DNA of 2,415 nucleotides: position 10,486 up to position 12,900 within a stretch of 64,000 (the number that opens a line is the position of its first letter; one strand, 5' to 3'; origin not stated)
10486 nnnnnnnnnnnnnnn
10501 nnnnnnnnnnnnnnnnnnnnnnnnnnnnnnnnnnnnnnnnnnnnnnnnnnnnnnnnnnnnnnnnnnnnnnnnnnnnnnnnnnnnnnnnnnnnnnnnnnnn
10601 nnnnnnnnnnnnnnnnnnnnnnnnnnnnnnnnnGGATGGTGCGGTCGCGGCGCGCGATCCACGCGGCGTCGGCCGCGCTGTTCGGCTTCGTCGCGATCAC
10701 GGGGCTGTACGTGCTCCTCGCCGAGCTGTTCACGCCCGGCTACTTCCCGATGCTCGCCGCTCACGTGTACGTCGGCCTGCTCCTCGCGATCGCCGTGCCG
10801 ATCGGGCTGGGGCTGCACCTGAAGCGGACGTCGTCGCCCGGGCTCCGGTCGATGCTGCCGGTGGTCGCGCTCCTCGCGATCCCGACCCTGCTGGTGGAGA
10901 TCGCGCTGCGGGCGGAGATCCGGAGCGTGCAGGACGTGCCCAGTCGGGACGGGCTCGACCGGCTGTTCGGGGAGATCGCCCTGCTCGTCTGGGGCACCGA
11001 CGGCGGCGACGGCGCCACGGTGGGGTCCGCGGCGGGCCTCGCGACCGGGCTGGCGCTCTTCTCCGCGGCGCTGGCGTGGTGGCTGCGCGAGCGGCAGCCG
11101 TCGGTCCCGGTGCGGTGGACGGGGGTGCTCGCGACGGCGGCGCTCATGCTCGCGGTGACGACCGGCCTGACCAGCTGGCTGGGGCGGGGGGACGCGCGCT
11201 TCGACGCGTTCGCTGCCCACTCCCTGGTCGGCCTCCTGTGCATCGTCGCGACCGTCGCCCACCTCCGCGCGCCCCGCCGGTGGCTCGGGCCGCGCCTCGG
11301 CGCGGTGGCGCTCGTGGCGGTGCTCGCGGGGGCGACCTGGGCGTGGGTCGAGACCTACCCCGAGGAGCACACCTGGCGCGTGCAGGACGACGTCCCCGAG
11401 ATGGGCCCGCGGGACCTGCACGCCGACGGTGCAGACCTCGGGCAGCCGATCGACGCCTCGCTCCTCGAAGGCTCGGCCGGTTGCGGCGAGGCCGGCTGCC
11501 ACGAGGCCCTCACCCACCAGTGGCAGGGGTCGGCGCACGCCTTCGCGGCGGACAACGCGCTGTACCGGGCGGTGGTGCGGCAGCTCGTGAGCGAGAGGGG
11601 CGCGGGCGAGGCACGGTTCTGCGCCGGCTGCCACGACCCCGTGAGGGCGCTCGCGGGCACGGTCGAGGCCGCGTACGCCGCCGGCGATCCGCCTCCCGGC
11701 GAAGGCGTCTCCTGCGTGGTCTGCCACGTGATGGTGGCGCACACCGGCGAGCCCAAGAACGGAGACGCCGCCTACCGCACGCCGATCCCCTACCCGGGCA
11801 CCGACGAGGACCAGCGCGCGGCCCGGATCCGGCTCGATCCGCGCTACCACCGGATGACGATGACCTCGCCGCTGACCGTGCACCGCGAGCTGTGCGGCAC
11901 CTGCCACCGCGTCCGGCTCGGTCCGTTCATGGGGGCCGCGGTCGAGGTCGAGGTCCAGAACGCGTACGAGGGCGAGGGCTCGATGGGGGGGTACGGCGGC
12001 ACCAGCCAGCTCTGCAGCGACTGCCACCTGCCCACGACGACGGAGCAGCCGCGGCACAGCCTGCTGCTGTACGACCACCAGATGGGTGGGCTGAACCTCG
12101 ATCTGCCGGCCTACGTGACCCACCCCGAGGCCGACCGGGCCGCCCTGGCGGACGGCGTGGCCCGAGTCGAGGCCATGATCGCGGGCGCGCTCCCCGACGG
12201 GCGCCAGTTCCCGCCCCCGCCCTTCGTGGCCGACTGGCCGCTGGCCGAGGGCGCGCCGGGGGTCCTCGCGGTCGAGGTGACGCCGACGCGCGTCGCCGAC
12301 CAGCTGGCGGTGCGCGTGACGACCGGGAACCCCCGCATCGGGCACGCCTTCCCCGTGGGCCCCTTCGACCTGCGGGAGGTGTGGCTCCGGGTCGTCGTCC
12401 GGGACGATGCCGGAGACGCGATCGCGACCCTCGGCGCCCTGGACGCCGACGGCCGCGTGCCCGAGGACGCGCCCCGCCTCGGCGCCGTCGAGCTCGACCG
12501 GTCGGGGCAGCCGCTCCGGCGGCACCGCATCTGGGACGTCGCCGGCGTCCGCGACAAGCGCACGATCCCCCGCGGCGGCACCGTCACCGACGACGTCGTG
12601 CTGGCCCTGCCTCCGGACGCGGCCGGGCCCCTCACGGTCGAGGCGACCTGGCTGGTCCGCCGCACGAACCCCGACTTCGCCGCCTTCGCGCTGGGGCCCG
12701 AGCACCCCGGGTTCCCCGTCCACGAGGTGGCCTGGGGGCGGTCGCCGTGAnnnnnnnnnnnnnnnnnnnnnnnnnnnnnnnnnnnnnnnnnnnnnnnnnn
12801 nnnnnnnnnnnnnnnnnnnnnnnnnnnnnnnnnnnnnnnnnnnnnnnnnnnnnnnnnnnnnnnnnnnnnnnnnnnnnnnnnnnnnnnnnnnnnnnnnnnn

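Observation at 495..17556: A 17-kb co-directional envelope operon combining a CPBP protease, heme membrane proteins, three GT-C/YfhO-like modules, a multiheme cytochrome c, FG-GAP/ASPIC lipoproteins and a metalloprotease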

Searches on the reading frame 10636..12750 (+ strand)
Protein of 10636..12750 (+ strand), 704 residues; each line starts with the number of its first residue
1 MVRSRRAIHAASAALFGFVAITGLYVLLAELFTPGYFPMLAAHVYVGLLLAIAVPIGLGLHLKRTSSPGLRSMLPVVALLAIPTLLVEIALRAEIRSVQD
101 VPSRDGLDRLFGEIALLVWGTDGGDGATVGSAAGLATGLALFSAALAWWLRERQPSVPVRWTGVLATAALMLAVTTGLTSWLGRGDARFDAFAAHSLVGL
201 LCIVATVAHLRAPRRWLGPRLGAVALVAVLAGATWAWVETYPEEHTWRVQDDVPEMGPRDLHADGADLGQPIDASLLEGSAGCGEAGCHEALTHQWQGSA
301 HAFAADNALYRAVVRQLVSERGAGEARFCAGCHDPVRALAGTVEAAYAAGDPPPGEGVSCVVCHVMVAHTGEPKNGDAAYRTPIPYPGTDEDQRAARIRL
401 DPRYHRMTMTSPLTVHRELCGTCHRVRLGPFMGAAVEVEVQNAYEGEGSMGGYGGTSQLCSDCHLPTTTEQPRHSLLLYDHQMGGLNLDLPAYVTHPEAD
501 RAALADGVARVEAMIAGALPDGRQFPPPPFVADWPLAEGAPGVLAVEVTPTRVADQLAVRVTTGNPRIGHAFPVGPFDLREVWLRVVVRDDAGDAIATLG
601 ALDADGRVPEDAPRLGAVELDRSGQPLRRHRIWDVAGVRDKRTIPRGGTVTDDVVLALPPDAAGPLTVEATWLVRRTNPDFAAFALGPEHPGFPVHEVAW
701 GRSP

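Call 6: search_protein_families(library=pfam, proteins=[window:10636-12750:+], max_evalue=0.01)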
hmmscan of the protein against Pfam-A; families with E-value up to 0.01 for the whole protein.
window:10636-12750:+ (704 aa): 2 families
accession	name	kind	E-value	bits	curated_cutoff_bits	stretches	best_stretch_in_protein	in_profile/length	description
PF13435.11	Cytochrome_C554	-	4.3e-07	31.2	20.8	1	287-364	4-83/84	Cytochrome c554 and c-prime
PF14522.11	Cytochrome_C7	-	0.00075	19.7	24.8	0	287-364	18-66/67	Cytochrome c7 and related cytochrome c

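Call 8: search_protein_families(library=ncbifam, proteins=[window:10636-12750:+], max_evalue=0.1)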
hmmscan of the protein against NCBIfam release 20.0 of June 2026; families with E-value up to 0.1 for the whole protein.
window:10636-12750:+ (704 aa): 2 families
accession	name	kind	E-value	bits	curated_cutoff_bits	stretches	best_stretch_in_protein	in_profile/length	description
NF040886.1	cyt_C_like_Sec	equivalog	0.0019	16.9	250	1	358-468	155-254/423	multiheme c-type cytochrome (seleno)protein ExtKL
NF041198.1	UshA_like_PCGU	equivalog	0.089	11.3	275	0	274-373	402-489/519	UshA-like (seleno)protein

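Call 13: find_encoding_contigs(protein=window:10636-12750:+, flank=10000, max_places=5)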
Protein window:10636-12750:+ (704 aa): 1 contig read that carries it; 1 place shown.
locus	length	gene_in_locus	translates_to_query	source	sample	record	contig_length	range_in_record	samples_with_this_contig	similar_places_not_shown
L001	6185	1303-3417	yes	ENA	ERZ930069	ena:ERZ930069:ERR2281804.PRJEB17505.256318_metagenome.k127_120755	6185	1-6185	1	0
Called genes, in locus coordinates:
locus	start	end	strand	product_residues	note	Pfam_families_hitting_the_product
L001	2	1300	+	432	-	?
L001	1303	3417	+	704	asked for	PF13435:Cytochrome_C554 (weak)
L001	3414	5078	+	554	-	PF13517:FG-GAP_3, PF07593:UnbV_ASPIC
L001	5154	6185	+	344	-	?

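Call 25: find_homologous_proteins(query=window:10636-12750:+, max_evalue=0.001)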
Query window:10636-12750:+ (704 aa): 110 proteins with E <= 0.001 among 8000 candidates.
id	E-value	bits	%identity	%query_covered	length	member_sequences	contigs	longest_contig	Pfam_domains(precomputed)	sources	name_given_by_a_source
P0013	0.0e+0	1600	100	100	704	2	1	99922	PF13435.12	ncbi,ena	-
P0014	4.4e-296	1002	66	98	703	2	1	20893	PF13435.12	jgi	jgi:hypothetical protein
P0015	3.5e-293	993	65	99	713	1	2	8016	PF13435.12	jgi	-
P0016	1.5e-289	981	65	99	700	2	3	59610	PF13435.12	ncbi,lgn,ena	-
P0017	1.7e-200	686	51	99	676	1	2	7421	PF13435.12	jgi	-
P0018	1.6e-188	647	47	99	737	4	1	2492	PF13435.12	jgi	jgi:cytochrome b561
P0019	1.2e-186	640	47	99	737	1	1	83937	PF13435.12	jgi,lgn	jgi:hypothetical protein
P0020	3.9e-117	411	39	98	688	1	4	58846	-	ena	-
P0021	2.4e-116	408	39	99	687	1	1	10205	PF14537.12,PF13435.12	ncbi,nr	ncbi:MAG: hypothetical protein KDA24_24135 [Deltaproteobacteria bacterium]|nr:hypothetical protein [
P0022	6.6e-107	377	36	98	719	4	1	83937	-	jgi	jgi:hypothetical protein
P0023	7.4e-87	311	33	97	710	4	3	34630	-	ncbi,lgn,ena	-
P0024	3.4e-74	269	36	98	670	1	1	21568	PF14522.12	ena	-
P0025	7.6e-73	264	34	98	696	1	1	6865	-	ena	-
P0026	2.4e-71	259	35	95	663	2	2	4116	-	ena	-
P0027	1.0e-40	158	29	74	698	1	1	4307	PF13435.12,PF22113.2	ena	-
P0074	3.8e-33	133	31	58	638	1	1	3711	PF01292.27,PF14522.12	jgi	jgi:cytochrome c554/c'-like protein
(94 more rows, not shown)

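Call 27: find_related_loci(query=A1, collection=genome_contigs, flank=10000)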
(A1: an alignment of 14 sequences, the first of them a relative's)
Query A1 (704 aa) in genome_contigs; peptide patterns used: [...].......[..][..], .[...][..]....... (x = any residue, [..] = any of these).
237 stretches matched a pattern; 144 encode a relative of the query (tblastn E <= 1e-3); the best 80 are kept; 80 distinct loci.
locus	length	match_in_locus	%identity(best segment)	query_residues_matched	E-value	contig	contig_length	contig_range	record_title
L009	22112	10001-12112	65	1-701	0e+0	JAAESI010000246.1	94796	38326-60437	MAG: Proteobacteria bacterium isolate Ust_8 UstG_CONTIG2763109, whole genome shotgun sequence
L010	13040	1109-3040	51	22-701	0e+0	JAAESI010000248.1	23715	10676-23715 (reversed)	MAG: Proteobacteria bacterium isolate Ust_8 UstG_CONTIG2827305, whole genome shotgun sequence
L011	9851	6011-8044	42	6-698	6e-125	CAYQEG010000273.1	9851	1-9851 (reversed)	MAG TPA_asm: uncultured Rickettsiales bacterium isolate SRP077602_co5_496 genome assembly, contig: NODE_29145_length_985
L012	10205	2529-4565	39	6-699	7e-124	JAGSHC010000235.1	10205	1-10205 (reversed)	MAG: Deltaproteobacteria bacterium isolate GY13CH_bin.27 k141_458872_length_10205_cov_14.0000, whole genome shotgun sequ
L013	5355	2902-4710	41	154-699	1e-110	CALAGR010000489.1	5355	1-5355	MAG TPA_asm: uncultured proteobacterium isolate ERR2206756_bin.78_CONCOCT_v1.1_MAG genome assembly, contig: ERZ887841.10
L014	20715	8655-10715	38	3-699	2e-115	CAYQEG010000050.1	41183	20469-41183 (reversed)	MAG TPA_asm: uncultured Rickettsiales bacterium isolate SRP077602_co5_496 genome assembly, contig: NODE_4565_length_4118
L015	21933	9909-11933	36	23-699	2e-99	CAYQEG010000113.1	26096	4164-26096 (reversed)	MAG TPA_asm: uncultured Rickettsiales bacterium isolate SRP077602_co5_496 genome assembly, contig: NODE_9279_length_2609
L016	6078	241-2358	37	15-686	2e-97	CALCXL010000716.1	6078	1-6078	MAG TPA_asm: uncultured proteobacterium isolate ERR2206771_bin.20_CONCOCT_v1.1_MAG genome assembly, contig: ERZ888641.11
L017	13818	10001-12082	33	15-699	2e-92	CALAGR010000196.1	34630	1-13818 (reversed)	MAG TPA_asm: uncultured proteobacterium isolate ERR2206756_bin.78_CONCOCT_v1.1_MAG genome assembly, contig: ERZ887841.39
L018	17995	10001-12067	34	15-699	1e-83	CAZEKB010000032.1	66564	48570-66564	MAG TPA_asm: uncultured Rickettsiales bacterium isolate binchicken_co141_512 genome assembly, contig: NODE_1710_length_6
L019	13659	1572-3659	34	22-698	3e-83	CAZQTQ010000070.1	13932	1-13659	MAG TPA_asm: uncultured Rickettsiales bacterium isolate SRP308112_co1_341 genome assembly, contig: NODE_7728_length_1393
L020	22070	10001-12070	36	12-698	4e-82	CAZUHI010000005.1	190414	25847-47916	MAG TPA_asm: uncultured Rickettsiales bacterium isolate binchicken_co46_645 genome assembly, contig: NODE_69_length_1904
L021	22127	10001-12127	35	10-704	7e-79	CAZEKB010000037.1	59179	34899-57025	MAG TPA_asm: uncultured Rickettsiales bacterium isolate binchicken_co141_512 genome assembly, contig: NODE_2133_length_5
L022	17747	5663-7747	32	22-698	1e-76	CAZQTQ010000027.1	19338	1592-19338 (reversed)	MAG TPA_asm: uncultured Rickettsiales bacterium isolate SRP308112_co1_341 genome assembly, contig: NODE_4490_length_1933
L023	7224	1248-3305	33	19-699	4e-76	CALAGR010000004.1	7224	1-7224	MAG TPA_asm: uncultured proteobacterium isolate ERR2206756_bin.78_CONCOCT_v1.1_MAG genome assembly, contig: ERZ887841.65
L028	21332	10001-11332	30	267-686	4e-47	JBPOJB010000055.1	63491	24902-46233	MAG: Planctomycetota bacterium isolate MAG_1086 c_000000604169, whole genome shotgun sequence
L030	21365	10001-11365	28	269-689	2e-46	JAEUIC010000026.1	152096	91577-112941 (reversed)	MAG: Planctomycetota bacterium isolate new MAG-33 k141_221297, whole genome shotgun sequence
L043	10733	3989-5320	30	267-686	7e-43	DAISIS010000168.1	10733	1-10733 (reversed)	MAG TPA_asm: Pirellulaceae bacterium isolate CTOTU7620 NODE_9788_length_10733_cov_4.305113, whole genome shotgun sequenc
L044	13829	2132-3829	28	138-662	8e-43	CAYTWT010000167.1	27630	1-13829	MAG TPA_asm: uncultured Acidobacteriota bacterium isolate binchicken_co165_5 genome assembly, contig: k141_2461030, whol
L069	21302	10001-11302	29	272-681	1e-40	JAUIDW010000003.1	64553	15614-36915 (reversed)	MAG: bacterium isolate 8_bin.1 NODE_617_length_64553_cov_1.510772, whole genome shotgun sequence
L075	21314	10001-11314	28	269-681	8e-40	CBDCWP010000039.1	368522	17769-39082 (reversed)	MAG: Planctomycetota bacterium isolate f54e8648-cd6d-4ae6-93f0-4e864496be0d genome assembly, contig: contig_39, whole ge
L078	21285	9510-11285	26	154-689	4e-43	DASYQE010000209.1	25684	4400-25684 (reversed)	MAG TPA_asm: Candidatus Polarisedimenticolia bacterium isolate SMAG_U4477 k141_3702871, whole genome shotgun sequence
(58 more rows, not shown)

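Call 43: search_protein_families(library=pfam, proteins=[L014:2164-4122:+, L014:4115-5503:+, L014:5505-8474:+, L014:10736-12838:+, L014:12790-13488:+, L014:13654-15825:-, L014:15876-16844:+, L014:16841-17530:+, L014:17527-19086:+, L014:19083-20153:+], max_evalue=0.01)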
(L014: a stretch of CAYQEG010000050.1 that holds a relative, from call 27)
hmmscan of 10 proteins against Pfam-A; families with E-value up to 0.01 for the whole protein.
L014:2164-4122:+ (652 aa): 4 families
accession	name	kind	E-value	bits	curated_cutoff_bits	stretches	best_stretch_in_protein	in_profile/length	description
PF00733.27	Asn_synthase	-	4.2e-108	362.6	21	1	259-644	2-353/354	Asparagine synthase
PF13537.11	GATase_7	-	1.9e-40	138.1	25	1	52-169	2-121/123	Glutamine amidotransferase domain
PF13522.11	GATase_6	-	4.6e-37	127.4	27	1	36-165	1-130/130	Glutamine amidotransferase domain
PF12481.13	DUF3700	-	0.0028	17.6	27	1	115-164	121-170/228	Aluminium induced protein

L014:4115-5503:+ (462 aa): 2 families
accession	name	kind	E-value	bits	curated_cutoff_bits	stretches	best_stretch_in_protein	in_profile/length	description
PF09098.15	Dehyd-heme_bind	-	0.00036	20.6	25.2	0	230-286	8-70/167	Quinohemoprotein amine dehydrogenase A, alpha subunit, haem binding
PF13442.11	Cytochrome_CBB3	-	0.0051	17.5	27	0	291-300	10-19/68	Cytochrome C oxidase, cbb3-type, subunit III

L014:5505-8474:+ (989 aa): 0 families

L014:10736-12838:+ (700 aa): 0 families

L014:12790-13488:+ (232 aa): 1 family
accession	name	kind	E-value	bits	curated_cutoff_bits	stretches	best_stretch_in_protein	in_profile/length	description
PF07661.19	MORN_2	-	1.5e-15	55.9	29.6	1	125-143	2-20/22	MORN repeat variant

L014:13654-15825:- (723 aa): 0 families

L014:15876-16844:+ (322 aa): 0 families

L014:16841-17530:+ (229 aa): 4 families
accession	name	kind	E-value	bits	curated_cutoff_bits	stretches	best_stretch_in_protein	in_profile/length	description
PF00535.33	Glycos_transf_2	-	3.9e-28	98.9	23.3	1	8-164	1-164/168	Glycosyl transferase family 2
PF13641.12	Glyco_tranf_2_3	-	1.1e-05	26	27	1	7-131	3-137/230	Glycosyltransferase like family 2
PF10111.15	Glyco_tranf_2_2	-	0.0012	18.9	27.3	1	12-91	7-92/276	Glycosyltransferase like family 2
PF04028.18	DUF374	-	0.0019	18.2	26.8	1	44-91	15-64/69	Domain of unknown function (DUF374)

L014:17527-19086:+ (519 aa): 1 family
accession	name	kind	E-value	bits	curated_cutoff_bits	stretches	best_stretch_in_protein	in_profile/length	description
PF13231.12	PMT_2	-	4.1e-06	27.5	26.1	1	99-238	20-160/160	Dolichyl-phosphate-mannose-protein mannosyltransferase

L014:19083-20153:+ (356 aa): 2 families
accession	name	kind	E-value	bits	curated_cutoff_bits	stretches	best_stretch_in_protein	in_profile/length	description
PF04055.27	Radical_SAM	-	1.3e-11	45.4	29.5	1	35-174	7-149/166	Radical SAM superfamily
PF13186.11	SPASM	-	0.0027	18.4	21.5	0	267-325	1-67/67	Iron-sulfur cluster-binding domain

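Call 44: search_protein_families(library=pfam, proteins=[L015:4712-6364:+, L015:6365-7438:+, L015:7460-9712:-, L015:11958-13403:-, L015:13419-14372:-, L015:14377-15546:-, L015:15543-16535:-, L015:16532-17494:-, L015:17445-19283:+, L015:1144-3279:-], max_evalue=0.01)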
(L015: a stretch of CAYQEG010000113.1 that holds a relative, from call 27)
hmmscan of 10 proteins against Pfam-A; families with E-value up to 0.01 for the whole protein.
L015:4712-6364:+ (550 aa): 2 families
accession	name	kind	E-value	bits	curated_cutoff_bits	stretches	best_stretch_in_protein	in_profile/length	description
PF00656.27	Peptidase_C14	-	1e-11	45.4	21.4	1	39-240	2-193/233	Caspase domain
PF12770.12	CHAT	-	0.00038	20.4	24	1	38-181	81-206/289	CHAT domain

L015:6365-7438:+ (357 aa): 1 family
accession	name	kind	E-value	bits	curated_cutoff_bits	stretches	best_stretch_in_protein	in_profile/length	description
PF13472.12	Lipase_GDSL_2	-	4.6e-09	37.5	32.9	1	105-345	1-178/178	GDSL-like Lipase/Acylhydrolase family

L015:7460-9712:- (750 aa): 5 families
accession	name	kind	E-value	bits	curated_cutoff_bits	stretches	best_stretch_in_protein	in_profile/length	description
PF00563.25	EAL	-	5.1e-73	245.7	31.3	1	498-732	3-235/236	EAL domain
PF00990.26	GGDEF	-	7.7e-45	153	23.8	1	319-476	1-160/161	Diguanylate cyclase, GGDEF domain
PF00072.30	Response_reg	-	5.8e-24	84.8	30.2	1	5-115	2-110/111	Response regulator receiver domain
PF08448.16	PAS_4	-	0.0036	18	23.1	0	192-309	1-109/110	PAS fold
PF00989.32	PAS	-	0.0052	17.2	22.6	0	187-305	2-113/113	PAS fold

L015:11958-13403:- (481 aa): 2 families
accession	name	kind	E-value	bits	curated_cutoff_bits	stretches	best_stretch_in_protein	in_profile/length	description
PF01094.35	ANF_receptor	-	1e-15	58.1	25.4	1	104-454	2-335/353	Receptor family ligand binding region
PF13458.12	Peripla_BP_6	-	2.7e-11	44.2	31.7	1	107-416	24-311/343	Periplasmic binding protein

L015:13419-14372:- (317 aa): 0 families

L015:14377-15546:- (389 aa): 2 families
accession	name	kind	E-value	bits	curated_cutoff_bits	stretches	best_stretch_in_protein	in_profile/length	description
PF04055.27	Radical_SAM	-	1.1e-17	65.1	29.5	1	55-189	3-150/166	Radical SAM superfamily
PF13353.11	Fer4_12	-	0.00023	21.9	22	1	57-168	13-134/137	4Fe-4S single cluster domain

L015:15543-16535:- (330 aa): 2 families
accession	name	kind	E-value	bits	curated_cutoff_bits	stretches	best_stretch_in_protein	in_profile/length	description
PF04055.27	Radical_SAM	-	3.9e-20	73.1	29.5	1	19-172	1-163/166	Radical SAM superfamily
PF13186.11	SPASM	-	4.5e-09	36.9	21.5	1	252-311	1-66/67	Iron-sulfur cluster-binding domain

L015:16532-17494:- (320 aa): 4 families
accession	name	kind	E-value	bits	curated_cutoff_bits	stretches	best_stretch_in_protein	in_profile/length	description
PF00535.33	Glycos_transf_2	-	1.2e-21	77.8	23.3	1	4-109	1-104/168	Glycosyl transferase family 2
PF13641.12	Glyco_tranf_2_3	-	2.1e-08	34.9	27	1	4-101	4-104/230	Glycosyltransferase like family 2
PF10111.15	Glyco_tranf_2_2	-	2.1e-08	34.4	27.3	1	4-107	1-106/276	Glycosyltransferase like family 2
PF02709.20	Glyco_transf_7C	-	0.00018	21.5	23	1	186-218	37-71/78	N-terminal domain of galactosyltransferase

L015:17445-19283:+ (612 aa): 5 families
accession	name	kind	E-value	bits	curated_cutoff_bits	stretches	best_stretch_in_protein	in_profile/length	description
PF00535.33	Glycos_transf_2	-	2.2e-18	67.2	23.3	1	237-353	1-114/168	Glycosyl transferase family 2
PF01522.26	Polysacc_deac_1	-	3.5e-14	53.3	23.1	1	70-200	5-122/124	Polysaccharide deacetylase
PF10111.15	Glyco_tranf_2_2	-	6.4e-11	42.7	27.3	1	260-334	24-98/276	Glycosyltransferase like family 2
PF13641.12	Glyco_tranf_2_3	-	1.8e-08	35.2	27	1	234-335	1-104/230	Glycosyltransferase like family 2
PF02709.20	Glyco_transf_7C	-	2e-05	24.6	23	1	413-455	21-63/78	N-terminal domain of galactosyltransferase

L015:1144-3279:- (711 aa): 0 families
